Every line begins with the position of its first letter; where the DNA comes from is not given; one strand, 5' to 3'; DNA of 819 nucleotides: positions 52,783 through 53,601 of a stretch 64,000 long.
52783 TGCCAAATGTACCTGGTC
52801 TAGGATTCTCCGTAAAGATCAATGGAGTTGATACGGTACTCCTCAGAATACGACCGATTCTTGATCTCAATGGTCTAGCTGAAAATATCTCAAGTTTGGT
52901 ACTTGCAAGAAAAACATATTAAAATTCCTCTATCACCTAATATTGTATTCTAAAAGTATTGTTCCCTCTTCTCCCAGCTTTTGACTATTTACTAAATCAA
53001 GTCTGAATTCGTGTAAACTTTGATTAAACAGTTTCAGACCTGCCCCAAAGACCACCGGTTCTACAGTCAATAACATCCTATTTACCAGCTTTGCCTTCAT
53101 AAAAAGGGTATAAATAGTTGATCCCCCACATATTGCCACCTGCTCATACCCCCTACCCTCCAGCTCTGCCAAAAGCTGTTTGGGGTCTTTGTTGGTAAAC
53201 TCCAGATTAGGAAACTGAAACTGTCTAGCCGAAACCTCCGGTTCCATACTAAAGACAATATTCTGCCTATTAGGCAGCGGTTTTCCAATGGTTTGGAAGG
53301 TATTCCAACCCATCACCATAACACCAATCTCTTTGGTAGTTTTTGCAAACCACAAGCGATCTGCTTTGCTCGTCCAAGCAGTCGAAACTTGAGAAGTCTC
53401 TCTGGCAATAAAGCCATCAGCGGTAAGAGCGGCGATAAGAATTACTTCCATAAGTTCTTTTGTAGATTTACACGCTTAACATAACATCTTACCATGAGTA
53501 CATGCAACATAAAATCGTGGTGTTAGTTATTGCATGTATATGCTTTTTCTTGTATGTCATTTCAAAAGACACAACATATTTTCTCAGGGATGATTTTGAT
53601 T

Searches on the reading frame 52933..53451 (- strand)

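Call 7: search_protein_families(library=pfam, proteins=[window:52933-53451:-], max_evalue=0.01)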
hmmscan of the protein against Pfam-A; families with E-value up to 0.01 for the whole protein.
window:52933-53451:- (172 aa): 2 families
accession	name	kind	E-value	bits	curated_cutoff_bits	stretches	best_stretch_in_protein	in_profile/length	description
PF00186.24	DHFR_1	-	3.7e-17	62.9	25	1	3-129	2-114/159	Dihydrofolate reductase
PF01872.23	RibD_C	-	5.9e-17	62.6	24.1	1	3-162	3-194/197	RibD C-terminal domain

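Call 91: search_protein_families(library=ncbifam, proteins=[window:52933-53451:-], max_evalue=0.0001)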
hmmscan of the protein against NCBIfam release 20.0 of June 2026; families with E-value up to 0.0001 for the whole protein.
window:52933-53451:- (172 aa): 19 families
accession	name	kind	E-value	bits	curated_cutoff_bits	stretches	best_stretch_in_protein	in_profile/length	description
NF008037.0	PRK10769.1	equivalog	1e-13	51.5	168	1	3-129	3-114/160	type 3 dihydrofolate reductase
NF033851.1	trim_DfrA35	exception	7.9e-11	41.8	360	1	24-129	20-119/170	trimethoprim-resistant dihydrofolate reductase DfrA35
NF000055.3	trim_DfrA12_A21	exception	1.1e-08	35.1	330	1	3-117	8-111/165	DfrA12/DfrA21 family trimethoprim-resistant dihydrofolate reductase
NF000019.2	trim_DfrA3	exception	2.8e-08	33.8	350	1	2-79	2-75/162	trimethoprim-resistant dihydrofolate reductase DfrA3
NF041386.1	dihyfolred_HdrA_Halo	equivalog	3.5e-08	33.4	300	1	1-129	1-119/158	dihydrofolate reductase HdrA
NF033868.0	trim_DfrA36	exception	1.3e-07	31.4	360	1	1-138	1-131/170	trimethoprim-resistant dihydrofolate reductase DfrA36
TIGR00227.1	ribD_Cterm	domain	1.5e-07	31.2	150.15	1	83-161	121-208/216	riboflavin-specific deaminase C-terminal domain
NF000053.2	trim_DfrA12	exception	2.6e-07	30.6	360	1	3-118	8-112/165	trimethoprim-resistant dihydrofolate reductase DfrA12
NF010664.0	PRK14059.1-2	equivalog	3.3e-07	30.2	226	1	86-165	169-248/257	pyrimidine reductase family protein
NF000332.1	trim_DfrDGK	exception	3.9e-07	30.1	300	1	3-129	2-114/161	DfrD/DfrG/DfrK family trimethoprim-resistant dihydrofolate reductase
NF000012.1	trim_DfrI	exception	4.6e-07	29.5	400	1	5-128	30-143/191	trimethoprim-resistant dihydrofolate reductase DfrI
NF000333.1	trim_DfrF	exception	1.1e-06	28.6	320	1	24-143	20-127/164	trimethoprim-resistant dihydrofolate reductase DfrF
NF000155.1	trim_DfrC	exception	1.5e-06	28.2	350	1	37-130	33-113/161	trimethoprim-sensitive dihydrofolate reductase DfrC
NF040541.1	trim_DfrE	exception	1.9e-06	27.7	347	1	3-75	3-71/157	trimethoprim-resistant dihydrofolate reductase DfrE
NF000143.1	trim_DfrG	exception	2.4e-06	27.4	365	1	1-129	1-115/165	trimethoprim-resistant dihydrofolate reductase DfrG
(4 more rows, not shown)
